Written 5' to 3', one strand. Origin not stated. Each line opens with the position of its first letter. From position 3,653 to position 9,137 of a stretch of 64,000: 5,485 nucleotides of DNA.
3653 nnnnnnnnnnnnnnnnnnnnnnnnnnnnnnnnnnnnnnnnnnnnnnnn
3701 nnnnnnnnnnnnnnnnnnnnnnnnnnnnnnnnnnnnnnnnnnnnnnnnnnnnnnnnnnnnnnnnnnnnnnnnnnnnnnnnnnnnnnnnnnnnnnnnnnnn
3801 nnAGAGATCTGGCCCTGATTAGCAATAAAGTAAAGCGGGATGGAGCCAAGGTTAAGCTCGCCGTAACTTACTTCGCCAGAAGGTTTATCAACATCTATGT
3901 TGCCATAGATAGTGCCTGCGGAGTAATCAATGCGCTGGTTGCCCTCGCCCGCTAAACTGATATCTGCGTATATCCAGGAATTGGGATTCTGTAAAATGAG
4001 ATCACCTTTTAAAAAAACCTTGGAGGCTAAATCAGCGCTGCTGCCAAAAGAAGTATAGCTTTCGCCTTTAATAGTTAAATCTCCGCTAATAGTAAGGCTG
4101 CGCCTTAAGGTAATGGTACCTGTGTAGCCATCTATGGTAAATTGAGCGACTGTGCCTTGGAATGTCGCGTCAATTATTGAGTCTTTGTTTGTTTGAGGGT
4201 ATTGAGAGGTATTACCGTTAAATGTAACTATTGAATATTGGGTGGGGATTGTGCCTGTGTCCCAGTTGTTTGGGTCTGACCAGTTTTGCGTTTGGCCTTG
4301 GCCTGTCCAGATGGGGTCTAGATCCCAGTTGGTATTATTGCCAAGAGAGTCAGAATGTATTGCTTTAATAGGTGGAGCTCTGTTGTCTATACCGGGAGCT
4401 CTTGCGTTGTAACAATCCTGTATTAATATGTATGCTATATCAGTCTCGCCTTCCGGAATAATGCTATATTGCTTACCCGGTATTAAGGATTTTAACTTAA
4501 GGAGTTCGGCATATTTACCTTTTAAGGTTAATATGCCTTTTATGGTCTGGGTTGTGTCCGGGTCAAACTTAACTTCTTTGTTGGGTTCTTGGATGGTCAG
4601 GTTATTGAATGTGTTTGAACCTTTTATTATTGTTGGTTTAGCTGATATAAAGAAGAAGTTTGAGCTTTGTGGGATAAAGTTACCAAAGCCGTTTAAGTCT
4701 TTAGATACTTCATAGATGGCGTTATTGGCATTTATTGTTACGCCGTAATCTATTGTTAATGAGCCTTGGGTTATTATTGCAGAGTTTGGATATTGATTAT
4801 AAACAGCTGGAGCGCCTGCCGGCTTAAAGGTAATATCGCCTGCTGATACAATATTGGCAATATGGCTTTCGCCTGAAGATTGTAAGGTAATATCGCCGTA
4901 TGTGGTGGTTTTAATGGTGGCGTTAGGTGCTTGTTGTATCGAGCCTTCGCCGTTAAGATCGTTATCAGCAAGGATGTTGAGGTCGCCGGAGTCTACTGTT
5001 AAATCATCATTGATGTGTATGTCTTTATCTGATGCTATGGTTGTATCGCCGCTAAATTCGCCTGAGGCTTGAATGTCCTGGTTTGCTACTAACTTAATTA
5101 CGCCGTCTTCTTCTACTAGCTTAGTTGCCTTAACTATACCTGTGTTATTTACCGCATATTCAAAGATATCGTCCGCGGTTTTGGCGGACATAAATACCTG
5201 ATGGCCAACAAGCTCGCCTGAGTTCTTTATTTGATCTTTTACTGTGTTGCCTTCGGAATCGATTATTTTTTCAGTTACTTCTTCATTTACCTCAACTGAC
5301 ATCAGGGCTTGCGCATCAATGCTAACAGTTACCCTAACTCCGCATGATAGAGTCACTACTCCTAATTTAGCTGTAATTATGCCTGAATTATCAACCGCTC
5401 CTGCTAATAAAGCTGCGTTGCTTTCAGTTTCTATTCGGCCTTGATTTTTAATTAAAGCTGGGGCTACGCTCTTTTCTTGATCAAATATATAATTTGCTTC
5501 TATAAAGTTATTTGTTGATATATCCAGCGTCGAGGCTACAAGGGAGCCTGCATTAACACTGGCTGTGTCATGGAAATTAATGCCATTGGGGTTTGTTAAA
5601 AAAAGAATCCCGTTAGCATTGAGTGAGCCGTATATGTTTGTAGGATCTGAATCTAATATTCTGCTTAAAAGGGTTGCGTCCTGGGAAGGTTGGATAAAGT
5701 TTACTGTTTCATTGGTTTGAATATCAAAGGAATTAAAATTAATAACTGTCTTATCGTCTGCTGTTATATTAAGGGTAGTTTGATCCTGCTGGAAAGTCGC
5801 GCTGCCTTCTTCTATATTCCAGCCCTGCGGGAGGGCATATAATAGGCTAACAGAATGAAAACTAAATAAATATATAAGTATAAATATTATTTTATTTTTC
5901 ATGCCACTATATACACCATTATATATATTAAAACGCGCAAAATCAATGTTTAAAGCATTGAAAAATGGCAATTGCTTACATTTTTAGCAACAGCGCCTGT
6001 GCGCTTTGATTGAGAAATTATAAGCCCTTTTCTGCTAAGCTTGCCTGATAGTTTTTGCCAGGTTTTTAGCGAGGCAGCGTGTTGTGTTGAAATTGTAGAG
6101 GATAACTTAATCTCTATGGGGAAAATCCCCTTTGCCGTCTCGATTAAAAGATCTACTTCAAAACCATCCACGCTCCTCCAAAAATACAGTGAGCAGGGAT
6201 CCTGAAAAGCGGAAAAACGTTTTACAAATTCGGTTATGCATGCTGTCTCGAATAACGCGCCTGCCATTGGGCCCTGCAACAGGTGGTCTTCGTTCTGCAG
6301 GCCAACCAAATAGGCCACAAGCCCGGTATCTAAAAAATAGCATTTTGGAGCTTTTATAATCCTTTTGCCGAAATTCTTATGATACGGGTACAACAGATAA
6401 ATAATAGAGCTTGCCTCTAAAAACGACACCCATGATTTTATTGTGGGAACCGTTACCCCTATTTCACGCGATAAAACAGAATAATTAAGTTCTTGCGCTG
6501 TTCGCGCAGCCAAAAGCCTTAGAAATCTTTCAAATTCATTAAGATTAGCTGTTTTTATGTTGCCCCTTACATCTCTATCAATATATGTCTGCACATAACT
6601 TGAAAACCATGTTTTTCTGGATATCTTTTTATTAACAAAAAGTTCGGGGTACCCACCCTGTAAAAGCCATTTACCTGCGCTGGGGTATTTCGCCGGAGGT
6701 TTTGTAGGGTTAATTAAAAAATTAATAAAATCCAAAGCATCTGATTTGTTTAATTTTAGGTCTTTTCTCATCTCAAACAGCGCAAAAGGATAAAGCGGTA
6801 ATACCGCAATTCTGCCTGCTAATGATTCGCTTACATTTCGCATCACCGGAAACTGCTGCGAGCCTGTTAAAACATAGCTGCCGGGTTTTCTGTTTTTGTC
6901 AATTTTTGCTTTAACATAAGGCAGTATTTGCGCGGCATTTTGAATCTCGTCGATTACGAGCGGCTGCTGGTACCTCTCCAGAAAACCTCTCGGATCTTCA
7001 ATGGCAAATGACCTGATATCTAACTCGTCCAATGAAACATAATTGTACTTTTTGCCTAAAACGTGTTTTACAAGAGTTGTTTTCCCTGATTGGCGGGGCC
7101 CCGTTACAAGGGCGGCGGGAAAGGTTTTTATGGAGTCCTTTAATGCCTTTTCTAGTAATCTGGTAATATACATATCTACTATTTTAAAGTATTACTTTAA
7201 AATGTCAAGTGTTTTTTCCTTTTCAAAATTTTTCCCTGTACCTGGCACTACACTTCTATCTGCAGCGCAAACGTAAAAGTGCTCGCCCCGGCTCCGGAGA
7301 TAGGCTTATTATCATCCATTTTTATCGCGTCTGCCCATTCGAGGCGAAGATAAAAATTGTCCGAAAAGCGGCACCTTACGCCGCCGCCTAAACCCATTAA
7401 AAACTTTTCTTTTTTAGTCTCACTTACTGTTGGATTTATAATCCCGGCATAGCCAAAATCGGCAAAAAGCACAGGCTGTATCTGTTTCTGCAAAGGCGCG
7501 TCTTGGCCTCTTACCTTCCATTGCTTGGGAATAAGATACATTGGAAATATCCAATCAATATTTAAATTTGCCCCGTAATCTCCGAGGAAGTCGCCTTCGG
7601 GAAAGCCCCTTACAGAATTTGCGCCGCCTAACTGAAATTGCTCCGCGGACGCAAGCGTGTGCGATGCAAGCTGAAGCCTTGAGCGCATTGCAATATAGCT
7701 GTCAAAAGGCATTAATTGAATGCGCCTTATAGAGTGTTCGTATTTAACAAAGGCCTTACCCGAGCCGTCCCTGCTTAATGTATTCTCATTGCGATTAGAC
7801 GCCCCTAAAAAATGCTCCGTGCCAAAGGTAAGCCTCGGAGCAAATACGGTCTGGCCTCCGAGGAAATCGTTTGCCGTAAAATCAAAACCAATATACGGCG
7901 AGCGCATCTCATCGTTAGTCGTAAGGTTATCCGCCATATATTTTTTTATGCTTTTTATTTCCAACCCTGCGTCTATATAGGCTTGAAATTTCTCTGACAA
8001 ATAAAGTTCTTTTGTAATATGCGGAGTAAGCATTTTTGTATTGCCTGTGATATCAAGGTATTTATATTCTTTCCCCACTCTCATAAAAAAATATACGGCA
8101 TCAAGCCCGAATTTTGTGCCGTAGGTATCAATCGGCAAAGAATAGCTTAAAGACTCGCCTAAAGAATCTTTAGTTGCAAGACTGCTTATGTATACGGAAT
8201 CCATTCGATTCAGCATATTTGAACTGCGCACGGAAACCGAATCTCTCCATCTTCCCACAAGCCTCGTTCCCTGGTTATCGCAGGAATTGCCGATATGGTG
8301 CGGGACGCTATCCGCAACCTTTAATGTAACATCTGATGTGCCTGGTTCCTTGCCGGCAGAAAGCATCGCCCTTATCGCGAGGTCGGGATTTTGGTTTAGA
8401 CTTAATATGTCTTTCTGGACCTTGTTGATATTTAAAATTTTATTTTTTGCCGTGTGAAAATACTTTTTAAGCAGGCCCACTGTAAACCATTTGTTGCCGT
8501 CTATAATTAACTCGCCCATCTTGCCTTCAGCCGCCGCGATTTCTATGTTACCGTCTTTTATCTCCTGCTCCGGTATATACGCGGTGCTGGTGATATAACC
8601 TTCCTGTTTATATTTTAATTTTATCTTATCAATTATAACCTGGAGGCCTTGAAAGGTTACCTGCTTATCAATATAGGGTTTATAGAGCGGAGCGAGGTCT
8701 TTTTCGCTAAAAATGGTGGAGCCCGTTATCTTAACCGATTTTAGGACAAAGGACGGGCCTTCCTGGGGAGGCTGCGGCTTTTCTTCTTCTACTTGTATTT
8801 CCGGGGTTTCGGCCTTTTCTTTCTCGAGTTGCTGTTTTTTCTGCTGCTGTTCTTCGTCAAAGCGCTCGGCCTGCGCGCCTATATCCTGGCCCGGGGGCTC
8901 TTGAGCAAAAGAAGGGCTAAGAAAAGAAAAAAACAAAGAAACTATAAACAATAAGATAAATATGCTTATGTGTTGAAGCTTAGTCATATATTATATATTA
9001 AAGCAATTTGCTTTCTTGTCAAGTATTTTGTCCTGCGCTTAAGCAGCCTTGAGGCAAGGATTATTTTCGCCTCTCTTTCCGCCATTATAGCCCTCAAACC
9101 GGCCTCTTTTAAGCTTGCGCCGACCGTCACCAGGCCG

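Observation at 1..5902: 5.9-kb TpsA-like exoprotein gene absent from the supplied ORF track; TPS domain fused to about 20 SBBP beta-propeller repeats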

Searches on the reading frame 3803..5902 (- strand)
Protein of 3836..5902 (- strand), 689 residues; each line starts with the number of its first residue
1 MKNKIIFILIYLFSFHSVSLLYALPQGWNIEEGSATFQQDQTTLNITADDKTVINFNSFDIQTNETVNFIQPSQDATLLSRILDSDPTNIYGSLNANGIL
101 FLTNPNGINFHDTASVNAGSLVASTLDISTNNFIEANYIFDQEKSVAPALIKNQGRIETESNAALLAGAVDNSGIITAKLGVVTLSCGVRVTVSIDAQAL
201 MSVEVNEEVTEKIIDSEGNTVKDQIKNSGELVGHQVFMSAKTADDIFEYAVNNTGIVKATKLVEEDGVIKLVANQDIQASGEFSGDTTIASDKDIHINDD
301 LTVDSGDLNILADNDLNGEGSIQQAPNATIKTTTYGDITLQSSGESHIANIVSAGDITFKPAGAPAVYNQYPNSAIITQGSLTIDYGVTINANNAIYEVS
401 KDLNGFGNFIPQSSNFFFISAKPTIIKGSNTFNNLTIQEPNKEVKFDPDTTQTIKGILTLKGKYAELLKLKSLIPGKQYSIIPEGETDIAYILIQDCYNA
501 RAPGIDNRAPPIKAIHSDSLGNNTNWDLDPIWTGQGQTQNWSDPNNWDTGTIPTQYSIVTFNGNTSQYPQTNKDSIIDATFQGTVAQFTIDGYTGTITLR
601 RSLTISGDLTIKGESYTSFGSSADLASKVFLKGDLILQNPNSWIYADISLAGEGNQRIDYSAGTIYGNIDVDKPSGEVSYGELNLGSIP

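Call 23: search_solved_structures(query=window:3836-5902:-, max_evalue=0.01)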
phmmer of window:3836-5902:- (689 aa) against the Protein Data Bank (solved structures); distinct sequences matched with E-value up to 0.01: 5.
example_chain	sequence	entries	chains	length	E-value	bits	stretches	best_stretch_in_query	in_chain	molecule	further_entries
8cpk_A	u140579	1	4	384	4.5e-31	111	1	25-311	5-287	EtpA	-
8vba_A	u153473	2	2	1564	9.9e-30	106.6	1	22-314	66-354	EtpA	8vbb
2odl_A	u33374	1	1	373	1.1e-22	83.3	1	26-236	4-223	Adhesin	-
4i84_A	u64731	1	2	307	2.8e-17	65.4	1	24-287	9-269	Heme/hemopexin-binding protein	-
4rm6_A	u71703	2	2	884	1.3e-15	59.9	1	24-287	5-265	Heme/hemopexin-binding protein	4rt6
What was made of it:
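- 5054..5797 (-): TPS secretion domain, aa 36-283, with the NPNGI motif at aa 104-108 (window 5579-5593). PDB sequence hits: EtpA 4.5e-31, HMW1 1e-22, HxuA (call 23).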

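Call 73: predict_structure(alignment_id=A3)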
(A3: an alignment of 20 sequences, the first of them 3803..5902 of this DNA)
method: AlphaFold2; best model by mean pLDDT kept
length: 700 residues; sequences in the alignment: 20
mean_pLDDT: 82.4   pTM: 0.77
mean pLDDT of the five models: 82.4, 81.6, 80.2, 78.2, 75.8
residues with pLDDT >= 90: 363; 70-90: 184; 50-70: 95; < 50: 58
segments of 3 or more residues with pLDDT < 50: 16-21, 248-255, 621-625, 653-656, 673-700
pLDDT, mean of each block of 10 residues (from residue 1): 60 50 83 96 96 96 96 95 92 97 96 96 95 93 87 96 93 91 91 85 87 82 82 85 54 46 67 81 87 89 92 93 95 95 96 98 97 97 98 96 96 96 96 97 94 95 95 90 91 83 56 86 78 90 92 90 72 85 86 79 78 58 55 60 56 49 52 44 34 31
secondary structure, 60 per line:
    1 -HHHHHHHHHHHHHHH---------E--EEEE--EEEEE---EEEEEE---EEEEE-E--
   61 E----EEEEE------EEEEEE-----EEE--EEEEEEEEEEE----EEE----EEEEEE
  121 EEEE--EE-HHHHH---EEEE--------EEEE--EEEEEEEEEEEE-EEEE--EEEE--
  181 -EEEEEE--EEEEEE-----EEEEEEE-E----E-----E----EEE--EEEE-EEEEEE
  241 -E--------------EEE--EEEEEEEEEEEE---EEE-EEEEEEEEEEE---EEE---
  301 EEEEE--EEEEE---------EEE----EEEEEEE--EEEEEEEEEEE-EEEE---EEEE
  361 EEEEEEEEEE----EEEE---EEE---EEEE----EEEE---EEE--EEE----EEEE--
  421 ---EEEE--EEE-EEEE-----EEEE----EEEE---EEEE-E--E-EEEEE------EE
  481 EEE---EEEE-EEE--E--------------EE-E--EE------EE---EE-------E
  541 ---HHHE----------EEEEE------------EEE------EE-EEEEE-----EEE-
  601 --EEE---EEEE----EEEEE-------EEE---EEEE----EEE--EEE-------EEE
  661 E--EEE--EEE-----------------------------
elements in order (helices of 4 or more, strands of 3 or more residues): H2-16 E29-32 E35-39 E43-48 E52-56 E66-70 E77-82 E88-90 E93-103 E108-110 E115-124 H130-134 E138-141 E150-153 E156-167 E169-172 E175-178 E182-187 E190-195 E201-207 E225-227 E230-233 E235-240 E257-259 E262-273 E277-279 E281-291 E295-297 E301-305 E308-312 E322-324 E329-335 E338-348 E350-353 E357-370 E375-378 E382-384 E388-391 E396-399 E403-405 E408-410 E415-418 E424-427 E430-432 E434-437 E443-446 E451-454 E458-461 E468-472 E479-483 E487-490 E492-494 E558-562 E575-577 E587-591 E597-599 E603-605 E609-612 E617-621 E629-631 E635-638 E643-645 E648-650 E658-661 E664-666 E669-671
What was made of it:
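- Checked: This rests on inspection and on an AF2 helix at aa 2-16 (call 73).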

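Call 75: fold_search(model_id=the predicted structure, library=pdb)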
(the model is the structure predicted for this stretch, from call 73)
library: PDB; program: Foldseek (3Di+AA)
matches with E <= 10: 83; with E <= 0.001: 9
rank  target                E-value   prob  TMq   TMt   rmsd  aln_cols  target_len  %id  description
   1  8cpk_B                3.4e-15  1.00  0.32  0.55  12.2       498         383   19  Crystal structure of EtpA secretion domain from Enterotoxigenic Escherichia coli (released 2024-01-10)
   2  8cpk_A                1.2e-14  1.00  0.33  0.57  10.4       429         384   23  Crystal structure of EtpA secretion domain from Enterotoxigenic Escherichia coli (released 2024-01-10)
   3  2odl                  1.0e-13  1.00  0.27  0.49  13.0       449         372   20  Crystal structure of the HMW1 secretion domain from Haemophilus influenzae (released 2007-08-21)
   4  4rt6_A                2.3e-13  1.00  0.34  0.30  14.2       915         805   14  Structure of a complex between hemopexin and hemopexin binding protein (released 2016-05-18)
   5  4rm6                  6.5e-13  1.00  0.38  0.35  14.7       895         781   14  Crystal structure of Hemopexin Binding Protein (released 2016-05-18)
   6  4i84_A                1.6e-11  1.00  0.28  0.62  10.9       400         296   20  The crystal structure of the Haemophilus influenzae HxuA secretion domain involved in the two-partner secretion pathwa (released 2013-11-13)
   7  8vbb_A                2.7e-11  1.00  0.30  0.21  16.5       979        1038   15  The secreted adhesin EtpA of Enterotoxigenic Escherichia coli in complex with the mouse mAb 1G05 (released 2024-09-04)
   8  4i84_B                3.8e-10  1.00  0.28  0.69   9.3       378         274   19  The crystal structure of the Haemophilus influenzae HxuA secretion domain involved in the two-partner secretion pathwa (released 2013-11-13)
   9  1rwr                  8.8e-04  1.00  0.25  0.53   7.6       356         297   14  Crystal structure of filamentous hemagglutinin secretion domain (released 2004-04-13)
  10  5kkd_A                2.4e-02  1.00  0.20  0.60   5.0       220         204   14  Truncated hemolysin A Y134A from P. mirabilis at 2.1 Angstroms resolution crystallized in a high salt condition (released 2017-03-22)
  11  4w8s                  3.5e-02  1.00  0.21  0.54   6.6       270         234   12  Crystal structure of truncated hemolysin A Q125S/Y134S from P. mirabilis at 1.5 Angstroms resolution (released 2015-10-07)
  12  3fy3                  4.0e-02  1.00  0.22  0.58   5.4       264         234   13  Crystal structure of truncated hemolysin A from P. mirabilis (released 2009-06-02)
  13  5kdk                  4.6e-02  1.00  0.22  0.59   5.0       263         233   12  Truncated hemolysin A from P. mirabilis at 2.0 Angstroms resolution crystallized in a high salt condition (released 2017-06-14)
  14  6q0p                  4.8e-02  1.00  0.21  0.56   6.4       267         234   12  P. mirabilis hemolysin A mutant - Y134S (released 2020-08-05)
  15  6pzl                  5.3e-02  1.00  0.21  0.57   6.2       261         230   11  P. mirabilis hemolysin A mutant - Q125A (released 2020-08-05)
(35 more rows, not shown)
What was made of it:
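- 5054..5797 (-): Fold hits: EtpA, HMW1, HxuA, FHA, HpmA (call 75).
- On TpsA (two-partner secretion substrate, T5bSS): PDB hits EtpA, HMW1 and HxuA by sequence (call 23) and by fold (call 75).
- Checked: It superposes on TpsA beta-helices EtpA, HMW1, HxuA and FHA (calls 73, 75).
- TpsA-like sequence and fold of aa 1-700: calls 23, 73, 75.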

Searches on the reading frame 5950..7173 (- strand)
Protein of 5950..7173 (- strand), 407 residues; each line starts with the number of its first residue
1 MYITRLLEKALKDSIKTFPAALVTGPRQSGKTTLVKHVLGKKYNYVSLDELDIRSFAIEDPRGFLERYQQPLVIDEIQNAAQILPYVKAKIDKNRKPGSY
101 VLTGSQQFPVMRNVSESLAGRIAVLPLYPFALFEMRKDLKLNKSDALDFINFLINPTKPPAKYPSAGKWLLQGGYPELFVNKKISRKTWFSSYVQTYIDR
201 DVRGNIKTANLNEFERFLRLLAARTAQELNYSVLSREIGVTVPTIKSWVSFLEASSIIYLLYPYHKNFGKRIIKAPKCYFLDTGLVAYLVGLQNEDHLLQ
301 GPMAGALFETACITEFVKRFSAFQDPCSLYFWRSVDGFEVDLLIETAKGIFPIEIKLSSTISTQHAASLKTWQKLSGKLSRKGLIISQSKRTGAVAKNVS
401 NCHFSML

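Call 3: search_protein_families(library=pfam, proteins=[window:5950-7173:-], max_evalue=0.01)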
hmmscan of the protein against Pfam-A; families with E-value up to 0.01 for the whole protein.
window:5950-7173:- (407 aa): 5 families
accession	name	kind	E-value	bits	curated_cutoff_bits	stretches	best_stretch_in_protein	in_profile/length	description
PF13635.12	DUF4143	-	9.6e-46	155.9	28.1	1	200-358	2-160/160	Domain of unknown function (DUF4143)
PF13173.12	AAA_14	-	2.1e-26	92.9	27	1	19-134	3-127/129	AAA domain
PF10662.15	PduV-EutP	-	0.0027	18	21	1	22-91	5-74/143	Ethanolamine utilisation - propanediol utilisation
PF13191.12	AAA_16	-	0.0028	18.6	32.6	1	7-39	12-45/167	AAA ATPase domain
PF10443.15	RNA12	-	0.0066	15.7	27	0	7-49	8-49/429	RNA12 protein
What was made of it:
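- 5950..7173 (-): Intervening AAA_14 + DUF4143 ATP-binding protein gene (NCBI MFH0732788.1). It is probably not part of the secretion system. Pfam (call 3).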

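Call 4: search_protein_families(library=ncbifam, proteins=[window:5950-7173:-], max_evalue=0.01)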
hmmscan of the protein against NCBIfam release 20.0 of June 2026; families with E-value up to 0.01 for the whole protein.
window:5950-7173:- (407 aa): 0 families

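Call 5: find_encoding_contigs(protein=window:5950-7173:-, flank=10000, max_places=6)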
Protein window:5950-7173:- (407 aa): no gene with exactly this product is on record in the collection.

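Call 64: search_protein_families(library=padloc, proteins=[window:5950-7173:-], max_evalue=0.001)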
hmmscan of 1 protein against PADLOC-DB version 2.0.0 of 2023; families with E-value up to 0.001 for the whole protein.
window:5950-7173:- (407 aa): 7 families
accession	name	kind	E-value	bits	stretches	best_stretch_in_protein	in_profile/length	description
PDLC04790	PDC-S01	-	3.5e-107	356.7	1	2-405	11-415/422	-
PDLC04789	PDC-S01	-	1.2e-57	193.7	1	1-364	1-347/375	-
PDLC04787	PDC-S01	-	2.6e-29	100.3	1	3-389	11-387/412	-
PDLC04791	PDC-S01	-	4.5e-27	92.7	2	167-364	159-358/395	-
PDLC04788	PDC-S01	-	8.2e-20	69.1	1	23-362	24-387/448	-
PDLC04786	PDC-S01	-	3.8e-17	60.2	1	72-367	91-396/439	-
PDLC04792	PDC-S01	-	4.6e-14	49.9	1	277-368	306-394/452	-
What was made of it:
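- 5950..7173 (-): PADLOC PDC-S01 E=3.5e-107 (call 64).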

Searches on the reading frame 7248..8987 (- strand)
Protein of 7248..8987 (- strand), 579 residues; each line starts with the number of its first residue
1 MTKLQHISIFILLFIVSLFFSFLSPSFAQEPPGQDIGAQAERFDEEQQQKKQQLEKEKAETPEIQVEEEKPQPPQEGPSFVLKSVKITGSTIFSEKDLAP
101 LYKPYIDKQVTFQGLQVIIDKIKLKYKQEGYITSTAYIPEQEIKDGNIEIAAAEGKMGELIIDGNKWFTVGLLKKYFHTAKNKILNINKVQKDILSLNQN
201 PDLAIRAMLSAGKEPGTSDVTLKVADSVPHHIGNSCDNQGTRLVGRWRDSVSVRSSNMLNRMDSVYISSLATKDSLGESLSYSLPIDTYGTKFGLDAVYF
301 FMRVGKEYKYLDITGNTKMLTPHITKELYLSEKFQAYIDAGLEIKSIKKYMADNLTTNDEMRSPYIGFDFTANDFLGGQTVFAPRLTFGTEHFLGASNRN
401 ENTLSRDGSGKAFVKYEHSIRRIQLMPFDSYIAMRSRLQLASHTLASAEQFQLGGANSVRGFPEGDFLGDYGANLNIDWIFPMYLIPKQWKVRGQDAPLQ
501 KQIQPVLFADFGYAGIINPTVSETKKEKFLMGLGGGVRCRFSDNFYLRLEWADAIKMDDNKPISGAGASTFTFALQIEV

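Call 3: search_protein_families(library=pfam, proteins=[window:7248-8987:-], max_evalue=0.01)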
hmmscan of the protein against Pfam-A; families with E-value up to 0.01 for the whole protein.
window:7248-8987:- (579 aa): 5 families
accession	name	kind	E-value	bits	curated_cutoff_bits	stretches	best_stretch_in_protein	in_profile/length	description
PF03865.19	ShlB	-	1.9e-22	80.6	22.7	1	216-538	1-310/311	Haemolysin secretion/activation protein ShlB/FhaC/HecB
PF08479.16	POTRA_2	-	3e-18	65.9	24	1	80-155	1-76/76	POTRA domain, ShlB-type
PF01103.29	Omp85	-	3.5e-05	23.9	24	1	401-563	143-314/325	Omp85 superfamily domain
PF13505.12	OMP_b-brl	-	0.00022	21.9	28.7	1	507-557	103-155/175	Outer membrane protein beta-barrel domain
PF07244.20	POTRA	-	0.0093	17.1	21.3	0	82-141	3-63/79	Surface antigen variable number repeat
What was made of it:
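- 7248..8987 (-): TpsB outer-membrane transporter gene, 579 aa (POTRA_2 + ShlB barrel; NCBI MFH0732789.1). Pfam PF08479 and PF03865 (call 3).
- On TpsA (two-partner secretion substrate, T5bSS): Window 7248-8987 carries POTRA_2 + ShlB (call 3).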

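Call 4: search_protein_families(library=ncbifam, proteins=[window:7248-8987:-], max_evalue=0.01)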
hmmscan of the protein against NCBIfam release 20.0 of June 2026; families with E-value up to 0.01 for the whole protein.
window:7248-8987:- (579 aa): 4 families
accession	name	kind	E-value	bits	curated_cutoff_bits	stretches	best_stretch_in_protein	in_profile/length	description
TIGR03303.1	OM_YaeT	equivalog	1.1e-06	27.3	297.15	1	408-564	567-731/741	outer membrane protein assembly factor BamA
NF058613.1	OMPAssmBamADein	equivalog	5.9e-06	24.5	1050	1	82-202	186-302/857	outer membrane protein assembly factor BamA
NF047779.1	Omp85_fam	subfamily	0.00074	19.1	200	1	452-554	318-409/423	Omp85 family outer membrane protein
TIGR00992.1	3a0901s03IAP75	subfamily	0.0064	14.8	1163.25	0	445-467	609-631/718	IAP75 family chloroplast envelope protein translocase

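Call 9: find_encoding_contigs(protein=window:7248-8987:-, flank=10000, max_places=6)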
Protein window:7248-8987:- (579 aa): no gene with exactly this product is on record in the collection.

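Call 81: list_cluster_members(proteins=[P0371, window:7248-8987:-, window:5950-7173:-, window:8984-9595:-, window:10435-11892:+])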
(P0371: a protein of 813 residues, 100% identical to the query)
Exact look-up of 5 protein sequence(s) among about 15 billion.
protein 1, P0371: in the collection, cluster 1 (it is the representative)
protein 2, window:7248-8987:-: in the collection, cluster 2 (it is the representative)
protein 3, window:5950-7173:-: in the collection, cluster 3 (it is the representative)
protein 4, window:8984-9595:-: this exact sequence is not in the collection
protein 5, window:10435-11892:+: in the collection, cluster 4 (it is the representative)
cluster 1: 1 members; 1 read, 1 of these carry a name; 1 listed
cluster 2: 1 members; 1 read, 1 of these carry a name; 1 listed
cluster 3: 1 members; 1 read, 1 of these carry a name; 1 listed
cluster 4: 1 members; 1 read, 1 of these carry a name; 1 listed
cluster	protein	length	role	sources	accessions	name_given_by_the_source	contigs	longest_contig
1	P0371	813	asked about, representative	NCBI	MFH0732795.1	MAG: anaerobic ribonucleoside-triphosphate reductase [Candidatus Omnitrophota bacterium]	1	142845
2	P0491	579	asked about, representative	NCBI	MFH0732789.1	MAG: ShlB/FhaC/HecB family hemolysin secretion/activation protein [Candidatus ...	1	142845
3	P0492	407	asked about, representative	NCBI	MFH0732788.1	MAG: ATP-binding protein [Candidatus Omnitrophota bacterium]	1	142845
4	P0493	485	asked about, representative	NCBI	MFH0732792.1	MAG: SurA N-terminal domain-containing protein [Candidatus Omnitrophota bacterium]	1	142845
